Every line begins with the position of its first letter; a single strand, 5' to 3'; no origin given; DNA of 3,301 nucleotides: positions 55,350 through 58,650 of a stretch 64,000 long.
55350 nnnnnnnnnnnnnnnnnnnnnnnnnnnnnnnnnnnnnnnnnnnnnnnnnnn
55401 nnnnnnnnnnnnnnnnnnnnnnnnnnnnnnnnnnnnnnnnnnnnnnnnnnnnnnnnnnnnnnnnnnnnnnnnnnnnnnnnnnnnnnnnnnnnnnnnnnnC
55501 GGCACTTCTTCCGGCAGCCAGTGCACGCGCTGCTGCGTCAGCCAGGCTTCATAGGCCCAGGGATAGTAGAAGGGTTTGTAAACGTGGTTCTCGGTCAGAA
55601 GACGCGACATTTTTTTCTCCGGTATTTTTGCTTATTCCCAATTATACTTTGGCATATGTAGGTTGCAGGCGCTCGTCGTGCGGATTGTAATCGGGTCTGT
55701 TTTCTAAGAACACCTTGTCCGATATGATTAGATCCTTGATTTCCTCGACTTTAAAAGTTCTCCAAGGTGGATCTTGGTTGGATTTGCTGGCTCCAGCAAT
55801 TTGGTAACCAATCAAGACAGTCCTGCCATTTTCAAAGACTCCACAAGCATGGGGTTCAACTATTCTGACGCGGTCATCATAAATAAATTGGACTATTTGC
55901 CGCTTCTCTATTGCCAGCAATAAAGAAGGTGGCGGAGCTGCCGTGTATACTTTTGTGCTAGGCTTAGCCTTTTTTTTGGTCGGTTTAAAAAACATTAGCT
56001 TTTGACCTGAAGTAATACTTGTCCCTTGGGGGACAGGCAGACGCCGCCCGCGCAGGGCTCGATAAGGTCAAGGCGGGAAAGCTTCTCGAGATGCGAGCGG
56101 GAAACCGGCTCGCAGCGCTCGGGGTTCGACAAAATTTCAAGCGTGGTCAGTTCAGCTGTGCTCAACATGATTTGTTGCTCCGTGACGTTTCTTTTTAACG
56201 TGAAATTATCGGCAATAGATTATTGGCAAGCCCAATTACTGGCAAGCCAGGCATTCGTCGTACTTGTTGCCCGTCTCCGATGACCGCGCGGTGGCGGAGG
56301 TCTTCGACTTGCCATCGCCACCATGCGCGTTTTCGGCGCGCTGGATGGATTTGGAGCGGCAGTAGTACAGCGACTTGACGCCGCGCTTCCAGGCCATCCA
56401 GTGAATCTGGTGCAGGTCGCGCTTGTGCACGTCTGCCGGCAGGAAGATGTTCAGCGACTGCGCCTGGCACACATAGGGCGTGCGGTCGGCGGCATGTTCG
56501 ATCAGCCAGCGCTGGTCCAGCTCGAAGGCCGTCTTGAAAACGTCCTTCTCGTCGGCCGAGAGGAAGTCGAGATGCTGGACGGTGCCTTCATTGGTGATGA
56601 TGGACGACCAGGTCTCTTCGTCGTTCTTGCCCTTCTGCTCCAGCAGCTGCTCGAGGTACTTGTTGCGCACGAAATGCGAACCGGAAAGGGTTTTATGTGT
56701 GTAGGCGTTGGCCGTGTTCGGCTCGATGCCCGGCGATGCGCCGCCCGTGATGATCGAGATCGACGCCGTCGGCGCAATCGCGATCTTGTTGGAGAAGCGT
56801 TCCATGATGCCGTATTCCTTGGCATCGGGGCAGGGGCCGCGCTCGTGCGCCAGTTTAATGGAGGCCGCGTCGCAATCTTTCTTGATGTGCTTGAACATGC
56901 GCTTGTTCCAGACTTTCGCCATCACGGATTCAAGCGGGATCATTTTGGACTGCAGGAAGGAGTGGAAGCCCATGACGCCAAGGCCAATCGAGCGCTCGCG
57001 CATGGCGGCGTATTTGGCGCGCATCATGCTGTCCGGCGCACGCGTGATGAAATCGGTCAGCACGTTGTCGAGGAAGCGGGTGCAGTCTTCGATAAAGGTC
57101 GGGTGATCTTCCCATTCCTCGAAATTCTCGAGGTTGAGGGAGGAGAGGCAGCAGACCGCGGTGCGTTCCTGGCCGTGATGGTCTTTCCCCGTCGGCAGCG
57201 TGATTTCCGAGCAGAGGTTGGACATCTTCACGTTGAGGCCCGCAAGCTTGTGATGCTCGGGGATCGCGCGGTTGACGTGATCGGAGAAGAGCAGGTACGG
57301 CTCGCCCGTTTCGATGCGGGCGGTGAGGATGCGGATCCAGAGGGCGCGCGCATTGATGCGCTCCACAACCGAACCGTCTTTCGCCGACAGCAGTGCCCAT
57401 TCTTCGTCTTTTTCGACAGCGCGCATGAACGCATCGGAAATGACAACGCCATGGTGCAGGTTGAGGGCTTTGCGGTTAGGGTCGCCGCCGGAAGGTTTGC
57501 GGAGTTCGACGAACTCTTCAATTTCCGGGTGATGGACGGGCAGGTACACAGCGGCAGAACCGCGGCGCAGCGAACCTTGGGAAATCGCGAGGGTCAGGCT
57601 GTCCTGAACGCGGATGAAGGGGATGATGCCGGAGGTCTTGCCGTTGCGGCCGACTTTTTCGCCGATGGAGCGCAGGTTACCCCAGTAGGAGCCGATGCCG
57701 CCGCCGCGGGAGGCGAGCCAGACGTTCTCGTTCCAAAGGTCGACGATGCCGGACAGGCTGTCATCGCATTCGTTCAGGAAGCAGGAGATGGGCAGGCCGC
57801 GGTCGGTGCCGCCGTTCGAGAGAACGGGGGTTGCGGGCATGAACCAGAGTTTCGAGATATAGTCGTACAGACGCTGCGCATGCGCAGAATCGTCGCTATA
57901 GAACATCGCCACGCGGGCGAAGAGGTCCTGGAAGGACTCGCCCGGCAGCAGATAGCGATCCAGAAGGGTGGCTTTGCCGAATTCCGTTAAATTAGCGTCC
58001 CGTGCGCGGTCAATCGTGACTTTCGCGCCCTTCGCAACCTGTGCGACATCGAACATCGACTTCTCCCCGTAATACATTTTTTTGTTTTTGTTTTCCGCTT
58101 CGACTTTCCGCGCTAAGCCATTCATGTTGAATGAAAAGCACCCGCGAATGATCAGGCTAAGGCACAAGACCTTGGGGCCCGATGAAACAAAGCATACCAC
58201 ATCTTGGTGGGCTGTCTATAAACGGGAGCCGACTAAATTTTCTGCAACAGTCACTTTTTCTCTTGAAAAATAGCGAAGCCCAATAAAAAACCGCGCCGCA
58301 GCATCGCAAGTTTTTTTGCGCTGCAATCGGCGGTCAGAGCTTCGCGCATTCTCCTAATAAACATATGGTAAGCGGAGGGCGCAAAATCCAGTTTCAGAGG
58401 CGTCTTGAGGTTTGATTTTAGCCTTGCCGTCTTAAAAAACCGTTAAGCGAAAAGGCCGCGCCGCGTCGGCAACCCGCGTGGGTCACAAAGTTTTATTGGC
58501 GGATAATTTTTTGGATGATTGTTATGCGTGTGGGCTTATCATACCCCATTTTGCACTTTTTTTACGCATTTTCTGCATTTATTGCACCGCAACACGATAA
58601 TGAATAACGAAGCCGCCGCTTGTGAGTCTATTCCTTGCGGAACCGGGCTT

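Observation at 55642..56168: Split wHTH + WYL gene pair inserted between nrdA and nrdB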

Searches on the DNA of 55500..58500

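Call 90: search_rna_families(source=window, start=55500, end=58500, threshold=evalue, max_evalue=1)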
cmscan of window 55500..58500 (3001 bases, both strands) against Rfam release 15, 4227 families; matches with E-value up to 1: 1.
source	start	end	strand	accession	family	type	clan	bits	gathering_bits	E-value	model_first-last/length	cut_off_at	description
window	56560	56619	+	RF01134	sR30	Gene; snRNA; snoRNA; CD-box;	-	15.6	38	0.97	1-57/57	no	Small nucleolar RNA sR30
